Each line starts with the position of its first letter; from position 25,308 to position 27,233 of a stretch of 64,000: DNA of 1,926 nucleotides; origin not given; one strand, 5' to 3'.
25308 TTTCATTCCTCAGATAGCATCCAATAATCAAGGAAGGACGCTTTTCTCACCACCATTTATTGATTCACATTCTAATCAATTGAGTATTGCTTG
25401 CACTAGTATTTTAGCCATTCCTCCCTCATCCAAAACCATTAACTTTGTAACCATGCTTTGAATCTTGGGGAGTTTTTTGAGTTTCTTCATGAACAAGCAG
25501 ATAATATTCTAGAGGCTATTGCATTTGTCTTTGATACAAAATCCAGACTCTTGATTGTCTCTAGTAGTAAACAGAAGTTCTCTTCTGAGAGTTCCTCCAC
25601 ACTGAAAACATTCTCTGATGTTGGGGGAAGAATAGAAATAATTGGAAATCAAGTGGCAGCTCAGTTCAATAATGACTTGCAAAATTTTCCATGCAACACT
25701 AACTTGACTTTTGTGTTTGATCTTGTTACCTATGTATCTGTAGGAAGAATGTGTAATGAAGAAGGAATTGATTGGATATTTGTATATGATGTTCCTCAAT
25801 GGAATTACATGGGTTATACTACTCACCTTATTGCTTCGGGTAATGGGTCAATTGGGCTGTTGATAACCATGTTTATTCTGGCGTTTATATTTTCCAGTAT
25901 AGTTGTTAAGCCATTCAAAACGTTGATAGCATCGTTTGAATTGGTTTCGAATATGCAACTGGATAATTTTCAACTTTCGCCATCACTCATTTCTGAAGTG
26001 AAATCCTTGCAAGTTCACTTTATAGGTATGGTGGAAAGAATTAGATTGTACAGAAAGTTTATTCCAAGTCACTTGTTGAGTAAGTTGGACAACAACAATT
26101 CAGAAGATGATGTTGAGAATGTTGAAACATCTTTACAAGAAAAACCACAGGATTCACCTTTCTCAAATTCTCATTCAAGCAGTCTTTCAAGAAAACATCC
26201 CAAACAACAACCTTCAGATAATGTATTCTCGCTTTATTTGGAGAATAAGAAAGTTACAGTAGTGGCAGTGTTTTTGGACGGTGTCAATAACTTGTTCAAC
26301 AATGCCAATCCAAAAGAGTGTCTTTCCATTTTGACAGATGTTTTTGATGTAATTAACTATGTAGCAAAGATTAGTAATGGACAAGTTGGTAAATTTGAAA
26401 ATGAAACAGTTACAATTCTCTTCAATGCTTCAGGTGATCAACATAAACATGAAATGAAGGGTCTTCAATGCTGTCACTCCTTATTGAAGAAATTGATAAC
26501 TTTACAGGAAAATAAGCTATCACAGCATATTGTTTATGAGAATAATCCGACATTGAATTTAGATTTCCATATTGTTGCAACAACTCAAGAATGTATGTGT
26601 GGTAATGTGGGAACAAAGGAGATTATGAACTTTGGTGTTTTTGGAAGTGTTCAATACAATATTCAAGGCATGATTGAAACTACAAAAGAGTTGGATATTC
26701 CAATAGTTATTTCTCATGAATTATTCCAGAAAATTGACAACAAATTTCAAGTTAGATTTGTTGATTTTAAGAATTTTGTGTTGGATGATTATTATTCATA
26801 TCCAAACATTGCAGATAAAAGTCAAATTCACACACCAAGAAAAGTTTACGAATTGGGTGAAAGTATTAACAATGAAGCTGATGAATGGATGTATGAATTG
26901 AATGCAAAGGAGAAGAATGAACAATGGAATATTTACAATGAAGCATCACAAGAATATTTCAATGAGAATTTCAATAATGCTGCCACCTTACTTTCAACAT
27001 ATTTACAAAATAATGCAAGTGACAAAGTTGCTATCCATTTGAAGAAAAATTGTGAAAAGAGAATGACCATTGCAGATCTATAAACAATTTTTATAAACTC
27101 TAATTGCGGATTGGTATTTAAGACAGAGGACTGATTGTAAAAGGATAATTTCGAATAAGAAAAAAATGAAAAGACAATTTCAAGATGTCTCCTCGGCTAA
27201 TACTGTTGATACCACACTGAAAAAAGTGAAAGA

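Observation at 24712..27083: Receptor-like protein with a degenerate cyclase-homology domain (candidate pseudo-cyclase)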

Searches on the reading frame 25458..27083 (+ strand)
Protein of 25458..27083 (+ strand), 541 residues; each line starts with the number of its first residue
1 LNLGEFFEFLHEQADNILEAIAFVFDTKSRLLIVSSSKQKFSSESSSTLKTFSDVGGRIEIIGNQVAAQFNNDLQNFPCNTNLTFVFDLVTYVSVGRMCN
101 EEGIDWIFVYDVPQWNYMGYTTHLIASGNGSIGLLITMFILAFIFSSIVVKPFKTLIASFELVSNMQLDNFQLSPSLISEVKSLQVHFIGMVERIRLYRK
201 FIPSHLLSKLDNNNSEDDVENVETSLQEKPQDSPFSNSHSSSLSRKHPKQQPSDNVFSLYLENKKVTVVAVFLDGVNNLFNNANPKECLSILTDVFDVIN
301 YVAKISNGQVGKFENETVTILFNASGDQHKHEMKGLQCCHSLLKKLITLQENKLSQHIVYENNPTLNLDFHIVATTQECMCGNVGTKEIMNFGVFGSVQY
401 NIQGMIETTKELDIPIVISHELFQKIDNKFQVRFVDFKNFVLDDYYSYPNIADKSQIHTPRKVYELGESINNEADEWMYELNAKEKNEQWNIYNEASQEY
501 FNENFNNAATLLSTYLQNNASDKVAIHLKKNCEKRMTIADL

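Call 4: search_protein_families(library=pfam, proteins=[window:25458-27083:+], max_evalue=1)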
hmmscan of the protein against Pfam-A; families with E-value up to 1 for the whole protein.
window:25458-27083:+ (541 aa): 0 families

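Call 17: find_homologous_proteins(query=A3, max_evalue=0.001)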
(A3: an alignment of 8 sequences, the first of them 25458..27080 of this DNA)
Query A3 (8 sequences) (541 aa, profile of the alignment): 7 proteins with E <= 0.001 among 8000 candidates.
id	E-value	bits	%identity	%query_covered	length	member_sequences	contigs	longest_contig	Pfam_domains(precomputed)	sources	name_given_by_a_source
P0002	0.0e+0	1188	39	97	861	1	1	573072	-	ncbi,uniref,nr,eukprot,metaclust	ncbi:predicted protein [Naegleria gruberi]|uniref:Predicted protein n=1 Tax=Naegleria gruberi TaxID=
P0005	0.0e+0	1110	35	92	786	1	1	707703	-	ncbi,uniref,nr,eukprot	ncbi:predicted protein [Naegleria gruberi]|uniref:Predicted protein n=1 Tax=Naegleria gruberi TaxID=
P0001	6.6e-277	939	68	70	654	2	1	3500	-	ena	-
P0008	2.6e-137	477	31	87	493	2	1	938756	-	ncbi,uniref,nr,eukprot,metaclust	ncbi:predicted protein [Naegleria gruberi]|uniref:Predicted protein n=1 Tax=Naegleria gruberi TaxID=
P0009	3.7e-47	179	95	25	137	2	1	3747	-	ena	-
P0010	2.2e-5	41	22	46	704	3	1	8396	PF05226.17,PF00211.26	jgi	jgi:adenylate cyclase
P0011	7.0e-4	36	21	19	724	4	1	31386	PF00672.31,PF13426.14,PF17201.11,PF02743.25,PF22673.3,PF07730.20,PF08448.17,PF00989.32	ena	-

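Call 19: find_encoding_contigs(protein=P0009, flank=5000, max_places=4)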
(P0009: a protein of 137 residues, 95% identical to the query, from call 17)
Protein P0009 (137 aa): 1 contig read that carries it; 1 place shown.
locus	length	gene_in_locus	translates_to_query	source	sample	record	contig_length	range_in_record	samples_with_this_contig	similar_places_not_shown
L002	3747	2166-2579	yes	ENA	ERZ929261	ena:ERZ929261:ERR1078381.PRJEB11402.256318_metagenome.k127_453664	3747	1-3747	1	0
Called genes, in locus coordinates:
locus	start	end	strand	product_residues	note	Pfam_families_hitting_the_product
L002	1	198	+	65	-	?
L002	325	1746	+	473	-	PF00067:p450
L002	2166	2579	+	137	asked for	-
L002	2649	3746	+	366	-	?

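Call 27: search_protein_representatives(alignment_id=A3)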
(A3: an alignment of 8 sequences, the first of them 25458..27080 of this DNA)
Query: 8 sequences, 804 profile positions. Proteins with E-value up to 0.001 (for the whole library): 8261; up to 1e-10: 1162; up to 1e-30: 137. The best 150 are listed.
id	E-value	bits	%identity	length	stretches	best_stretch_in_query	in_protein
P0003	0.0e+00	1217.7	-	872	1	1-802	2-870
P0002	0.0e+00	1187.5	-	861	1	1-804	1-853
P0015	2.7e-296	1001.5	-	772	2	186-799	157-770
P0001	2.1e-277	939.0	-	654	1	1-646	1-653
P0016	1.0e-238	811.1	-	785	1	3-725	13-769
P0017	1.4e-219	747.7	-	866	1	7-799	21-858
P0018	3.8e-215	733.1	-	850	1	3-801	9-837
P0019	2.3e-206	704.0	-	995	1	32-798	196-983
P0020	5.3e-205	699.5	-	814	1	3-799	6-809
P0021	5.5e-204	696.2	-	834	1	20-744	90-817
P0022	1.1e-201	688.5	-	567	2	11-393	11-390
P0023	6.1e-197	672.9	-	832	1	24-800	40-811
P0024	7.3e-195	666.0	-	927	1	11-786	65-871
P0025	3.4e-181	620.8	-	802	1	35-800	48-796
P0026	9.7e-165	566.4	-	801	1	10-799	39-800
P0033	1.5e-140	486.3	-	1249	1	1-801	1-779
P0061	8.5e-78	278.8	-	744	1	64-800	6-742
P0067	4.0e-60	220.4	-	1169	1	31-800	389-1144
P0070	3.3e-59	217.3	-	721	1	69-800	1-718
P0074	2.0e-57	211.4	-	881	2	24-701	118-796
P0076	2.8e-57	211.0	-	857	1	44-798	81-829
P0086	2.8e-54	201.1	-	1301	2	17-702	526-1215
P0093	7.5e-51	189.7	-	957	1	17-795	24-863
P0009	1.2e-47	179.1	-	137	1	671-802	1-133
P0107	2.4e-43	164.9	-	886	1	18-801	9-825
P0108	4.3e-43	164.1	-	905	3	18-330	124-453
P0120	2.1e-38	148.6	-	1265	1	17-801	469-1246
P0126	3.5e-37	144.5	-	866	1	28-801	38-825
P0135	1.4e-34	135.9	-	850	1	3-771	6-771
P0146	4.9e-31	124.2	-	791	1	3-795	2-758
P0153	5.6e-30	120.7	-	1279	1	275-716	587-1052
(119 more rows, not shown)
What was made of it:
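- Closest known: Willaertia magna KAL9648894. Same: It matches the family profile in the sensor region (call 27).
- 137 representatives (50% identity clusters) at E<=1e-30, many full length (call 27).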

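Call 33: find_homologous_proteins(query=A4, max_evalue=1e-10)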
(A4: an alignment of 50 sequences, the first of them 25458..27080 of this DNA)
Query A4 (50 sequences) (541 aa, profile of the alignment): 11 proteins with E <= 1e-10 among 8000 candidates.
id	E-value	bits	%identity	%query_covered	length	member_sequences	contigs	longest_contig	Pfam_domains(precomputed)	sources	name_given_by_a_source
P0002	2.1e-244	832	39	97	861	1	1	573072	-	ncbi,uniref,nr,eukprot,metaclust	ncbi:predicted protein [Naegleria gruberi]|uniref:Predicted protein n=1 Tax=Naegleria gruberi TaxID=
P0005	1.6e-237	809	35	92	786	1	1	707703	-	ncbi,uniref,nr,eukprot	ncbi:predicted protein [Naegleria gruberi]|uniref:Predicted protein n=1 Tax=Naegleria gruberi TaxID=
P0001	1.8e-175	604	68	70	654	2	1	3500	-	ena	-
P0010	2.4e-40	157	22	46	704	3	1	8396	PF05226.17,PF00211.26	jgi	jgi:adenylate cyclase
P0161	3.9e-35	140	21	46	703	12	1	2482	PF05226.17,PF00211.26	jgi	-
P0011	2.6e-33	134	21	19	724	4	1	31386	PF00672.31,PF13426.14,PF17201.11,PF02743.25,PF22673.3,PF07730.20,PF08448.17,PF00989.32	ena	-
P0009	1.3e-32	131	95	25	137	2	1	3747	-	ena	-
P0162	5.4e-16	76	-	-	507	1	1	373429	PF02743.25,PF22673.3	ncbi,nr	ncbi:hypothetical protein HDU88_004009 [Geranomyces variabilis]|nr:hypothetical protein HDU88_004009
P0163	3.1e-15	74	28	18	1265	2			-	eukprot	eukprot:TRINITY_DN1010_c0_g1_i4.p1 TRINITY_DN1010_c0_g1~~TRINITY_DN1010_c0_g1_i4.p1 ORF type:complet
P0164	3.7e-14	70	34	5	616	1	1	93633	PF00672.31,PF00211.26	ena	-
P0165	4.2e-12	63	17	12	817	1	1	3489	PF20968.4,PF02518.32,PF00512.32,PF00211.26,PF00072.31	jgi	jgi:signal transduction histidine kinase/class 3 adenylate cyclase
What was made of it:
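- On dCache (double Cache) extracellular sensor: The family profile does retrieve dCache-annotated proteins P0011 and P0162 (call 33).
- Tried and rejected: Widening the word-indexed protein search with alignments added few sequences (calls 17, 33).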

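Call 35: list_cluster_members(proteins=[P0015, P0016, P0017, P0019, P0024, P0033, P0067, P0086, P0093, P0120])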
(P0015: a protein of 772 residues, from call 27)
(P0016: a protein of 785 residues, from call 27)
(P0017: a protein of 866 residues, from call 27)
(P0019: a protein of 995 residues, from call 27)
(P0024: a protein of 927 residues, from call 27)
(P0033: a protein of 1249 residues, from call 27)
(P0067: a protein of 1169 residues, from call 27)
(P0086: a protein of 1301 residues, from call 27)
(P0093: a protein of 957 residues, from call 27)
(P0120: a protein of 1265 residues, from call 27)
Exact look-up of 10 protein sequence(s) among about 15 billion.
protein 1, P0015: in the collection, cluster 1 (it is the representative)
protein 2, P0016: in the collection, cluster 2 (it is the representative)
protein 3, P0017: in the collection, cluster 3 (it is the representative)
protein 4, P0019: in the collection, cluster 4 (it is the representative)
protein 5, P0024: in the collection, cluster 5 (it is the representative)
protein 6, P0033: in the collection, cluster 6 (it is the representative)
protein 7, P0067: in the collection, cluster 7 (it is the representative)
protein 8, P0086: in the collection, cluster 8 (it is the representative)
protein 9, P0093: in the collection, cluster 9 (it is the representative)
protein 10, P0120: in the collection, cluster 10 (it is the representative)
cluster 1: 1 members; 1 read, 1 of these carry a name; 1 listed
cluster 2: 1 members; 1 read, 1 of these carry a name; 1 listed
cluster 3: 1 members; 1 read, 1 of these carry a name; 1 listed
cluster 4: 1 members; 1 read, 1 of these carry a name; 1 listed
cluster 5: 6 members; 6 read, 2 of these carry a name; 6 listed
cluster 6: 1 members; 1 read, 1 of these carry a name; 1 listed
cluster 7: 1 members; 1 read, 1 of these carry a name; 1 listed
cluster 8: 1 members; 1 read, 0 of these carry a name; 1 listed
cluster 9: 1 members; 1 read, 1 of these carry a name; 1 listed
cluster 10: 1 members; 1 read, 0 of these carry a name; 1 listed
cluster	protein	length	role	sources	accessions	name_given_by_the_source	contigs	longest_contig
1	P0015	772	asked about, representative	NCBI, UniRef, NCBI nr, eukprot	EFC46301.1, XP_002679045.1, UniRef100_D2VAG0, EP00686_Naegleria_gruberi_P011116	predicted protein [Naegleria gruberi] | Predicted protein n=1 Tax=Naegleria gruberi TaxID=5762 RepID=D2VAG0_NAEGR | uncharacterized protein NAEGRDRAFT_65846 [Naegleria gruberi]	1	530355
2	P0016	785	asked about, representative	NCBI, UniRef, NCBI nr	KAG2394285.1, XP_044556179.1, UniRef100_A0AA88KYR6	hypothetical protein C9374_004049 [Naegleria lovaniensis] | Guanylate cyclase domain-containing protein n=1 Tax=Naegleria lovaniensis TaxID=51637 ... | uncharacterized protein C9374_004049 [Naegleria lovaniensis]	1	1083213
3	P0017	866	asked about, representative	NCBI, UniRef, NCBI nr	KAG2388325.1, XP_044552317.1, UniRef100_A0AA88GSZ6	hypothetical protein C9374_000489 [Naegleria lovaniensis] | Guanylate cyclase domain-containing protein n=1 Tax=Naegleria lovaniensis TaxID=51637 ... | uncharacterized protein C9374_000489 [Naegleria lovaniensis]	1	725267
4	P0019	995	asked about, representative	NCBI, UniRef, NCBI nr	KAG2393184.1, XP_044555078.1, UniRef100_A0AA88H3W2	hypothetical protein C9374_009761 [Naegleria lovaniensis] | Guanylate cyclase domain-containing protein n=1 Tax=Naegleria lovaniensis TaxID=51637 ... | uncharacterized protein C9374_009761 [Naegleria lovaniensis]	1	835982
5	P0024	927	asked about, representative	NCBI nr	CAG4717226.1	unnamed protein product [Naegleria fowleri]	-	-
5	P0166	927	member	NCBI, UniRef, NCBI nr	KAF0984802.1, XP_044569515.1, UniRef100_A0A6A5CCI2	hypothetical protein FDP41_000701 [Naegleria fowleri] | Uncharacterized protein n=1 Tax=Naegleria fowleri TaxID=5763 RepID=A0A6A5CCI2_NAEFO | uncharacterized protein FDP41_000701 [Naegleria fowleri]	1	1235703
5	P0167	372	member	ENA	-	-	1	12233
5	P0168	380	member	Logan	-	-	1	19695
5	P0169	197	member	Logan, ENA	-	-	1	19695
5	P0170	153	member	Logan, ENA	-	-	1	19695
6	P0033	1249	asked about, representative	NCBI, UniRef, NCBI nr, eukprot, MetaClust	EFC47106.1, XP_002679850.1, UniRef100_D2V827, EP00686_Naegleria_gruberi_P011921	predicted protein [Naegleria gruberi] | Predicted protein n=1 Tax=Naegleria gruberi TaxID=5762 RepID=D2V827_NAEGR | uncharacterized protein NAEGRDRAFT_65007 [Naegleria gruberi]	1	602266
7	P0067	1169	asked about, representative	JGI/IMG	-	ankyrin repeat protein/class 3 adenylate cyclase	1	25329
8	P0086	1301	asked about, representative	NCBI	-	-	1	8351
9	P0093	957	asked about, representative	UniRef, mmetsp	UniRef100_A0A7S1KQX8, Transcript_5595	Guanylate cyclase domain-containing protein n=1 Tax=Percolomonas cosmopolitus TaxID=63605 ... | Transcript_5595/g.21046 ORF Transcript_5595/g.21046 Transcript_5595/m.21046 type:complete ...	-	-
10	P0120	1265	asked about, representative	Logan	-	-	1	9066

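Call 44: find_encoding_contigs(protein=window:25749-27083:+, flank=4000, max_places=6)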
Protein window:25749-27083:+ (444 aa): no gene with exactly this product is on record in the collection.

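Call 45: find_encoding_contigs(protein=window:25458-27080:+, flank=4000, max_places=6)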
Protein seq(541 aa) (541 aa): no gene with exactly this product is on record in the collection.

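Call 51: search_protein_families(library=pfam, alignment_id=A4, max_evalue=0.01)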
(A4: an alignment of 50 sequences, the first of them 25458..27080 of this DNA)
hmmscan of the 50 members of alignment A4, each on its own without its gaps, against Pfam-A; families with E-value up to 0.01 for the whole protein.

A. member 1, window:25458-27080:+ (541 aa): 0 families

B. families by the number of members that match (of 50 scanned): 19 families
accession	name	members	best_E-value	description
PF00211.25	Guanylate_cyc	18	2.5e-10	Adenylate and Guanylate cyclase catalytic domain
PF12796.13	Ank_2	15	1.4e-41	Ankyrin repeats (3 copies)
PF00023.36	Ank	15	5.3e-26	Ankyrin repeat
PF13637.12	Ank_4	15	5.7e-22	Ankyrin repeats (many copies)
PF13606.12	Ank_3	15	4.4e-21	Ankyrin repeat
PF13857.12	Ank_5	15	1.9e-17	Ankyrin repeats (many copies)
PF24521.3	Ank_KRIT1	6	3.9e-06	KRIT1 ankyrin-repeats domain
PF22673.2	MCP-like_PDC_1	5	6.6e-05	Methyl-accepting chemotaxis protein-like, first PDC sensor domain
PF02743.24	dCache_1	3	1.9e-06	Cache domain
PF13428.12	TPR_14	2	0.0072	Tetratricopeptide repeat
PF12895.13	ANAPC3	2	0.0075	Anaphase-promoting complex, cyclosome, subunit 3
PF14853.12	Fis1_TPR_C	1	0.00024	Fis1 C-terminal tetratricopeptide repeat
PF25167.1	DUF7829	1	0.00035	Domain of unknown function (DUF7829)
PF07160.18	SKA1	1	0.0014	Spindle and kinetochore-associated protein 1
PF09976.15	TPR_21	1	0.0037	Tetratricopeptide repeat-like domain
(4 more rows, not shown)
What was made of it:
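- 24904..25826 (+): Ectodomain of about 315 aa with a double-Cache (dCache) fold, interrupted by the frameshift. Pfam MCP-like_PDC_1 or dCache_1 hit 5 and 3 of 50 family members (call 51).
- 26871..27080 (+): C-terminal helical tail, TPR-like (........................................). A few members hit TPR Pfam families (call 51).
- On Class III nucleotidyl cyclase homology domain (Pfam PF00211 Guanylate_cyc): 18 of 50 family members reach E<=0.01 (call 51).
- On dCache (double Cache) extracellular sensor: 3 and 5 of 50 family members match (call 51).
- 18 of 50 family members hit Guanylate_cyc at E<=0.01, the best at 2.5e-10 (call 51).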

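Call 69: list_cluster_members(proteins=[P0108, P0153, P0061, P0070, P0076, P0107, P0126, P0135, P0146, P0074])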
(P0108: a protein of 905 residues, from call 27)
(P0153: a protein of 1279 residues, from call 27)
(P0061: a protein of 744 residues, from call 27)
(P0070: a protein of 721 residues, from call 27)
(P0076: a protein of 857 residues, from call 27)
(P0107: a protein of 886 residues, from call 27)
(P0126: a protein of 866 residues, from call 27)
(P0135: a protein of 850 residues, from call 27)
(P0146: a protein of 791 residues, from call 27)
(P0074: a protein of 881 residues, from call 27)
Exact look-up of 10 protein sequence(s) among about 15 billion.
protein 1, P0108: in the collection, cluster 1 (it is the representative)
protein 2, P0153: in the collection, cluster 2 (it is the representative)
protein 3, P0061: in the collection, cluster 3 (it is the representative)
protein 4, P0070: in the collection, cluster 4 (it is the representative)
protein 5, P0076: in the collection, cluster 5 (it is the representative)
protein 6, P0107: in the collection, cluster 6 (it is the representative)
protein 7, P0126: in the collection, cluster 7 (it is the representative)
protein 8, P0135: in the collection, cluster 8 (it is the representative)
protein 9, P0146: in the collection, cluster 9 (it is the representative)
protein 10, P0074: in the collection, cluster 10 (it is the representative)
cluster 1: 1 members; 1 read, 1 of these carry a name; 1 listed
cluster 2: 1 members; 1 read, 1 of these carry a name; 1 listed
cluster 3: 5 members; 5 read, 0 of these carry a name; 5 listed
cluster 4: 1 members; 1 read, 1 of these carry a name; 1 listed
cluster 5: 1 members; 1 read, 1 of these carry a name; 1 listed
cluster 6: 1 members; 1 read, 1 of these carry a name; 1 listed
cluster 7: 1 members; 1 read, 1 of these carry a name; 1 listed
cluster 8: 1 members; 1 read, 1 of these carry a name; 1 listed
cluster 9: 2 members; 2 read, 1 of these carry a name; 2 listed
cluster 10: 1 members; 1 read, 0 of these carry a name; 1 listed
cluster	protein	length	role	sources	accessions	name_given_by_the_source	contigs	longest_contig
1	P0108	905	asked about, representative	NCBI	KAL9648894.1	hypothetical protein ABK040_003823 [Willaertia magna]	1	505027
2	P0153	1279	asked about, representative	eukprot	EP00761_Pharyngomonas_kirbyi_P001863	gb/GECH01001867.1/.p1 GENE.gb/GECH01001867.1/~~gb/GECH01001867.1/.p1 ORF type:complete ...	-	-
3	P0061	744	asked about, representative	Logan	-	-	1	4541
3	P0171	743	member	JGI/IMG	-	-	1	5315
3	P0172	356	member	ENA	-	-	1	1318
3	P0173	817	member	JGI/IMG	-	-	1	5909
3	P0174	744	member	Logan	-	-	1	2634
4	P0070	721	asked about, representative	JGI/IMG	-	class 3 adenylate cyclase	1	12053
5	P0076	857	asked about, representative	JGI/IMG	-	class 3 adenylate cyclase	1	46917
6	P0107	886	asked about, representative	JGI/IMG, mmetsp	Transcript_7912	Transcript_7912/g.11737 ORF Transcript_7912/g.11737 Transcript_7912/m.11737 type:complete ...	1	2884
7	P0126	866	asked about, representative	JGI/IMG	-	class 3 adenylate cyclase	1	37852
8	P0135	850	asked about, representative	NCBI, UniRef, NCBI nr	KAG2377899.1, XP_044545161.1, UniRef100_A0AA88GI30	hypothetical protein C9374_008984 [Naegleria lovaniensis] | Guanylate cyclase domain-containing protein n=1 Tax=Naegleria lovaniensis TaxID=51637 ... | uncharacterized protein C9374_008984 [Naegleria lovaniensis]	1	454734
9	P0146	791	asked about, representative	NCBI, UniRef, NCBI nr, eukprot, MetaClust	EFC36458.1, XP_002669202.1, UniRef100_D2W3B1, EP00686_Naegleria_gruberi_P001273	predicted protein [Naegleria gruberi] | Predicted protein n=1 Tax=Naegleria gruberi TaxID=5762 RepID=D2W3B1_NAEGR | uncharacterized protein NAEGRDRAFT_75884 [Naegleria gruberi]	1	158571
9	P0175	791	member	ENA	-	-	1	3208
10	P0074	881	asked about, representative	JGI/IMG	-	-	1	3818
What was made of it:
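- Named members come from N. gruberi, N. lovaniensis, N. fowleri, Percolomonas, Pharyngomonas and Willaertia (calls 35, 69).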
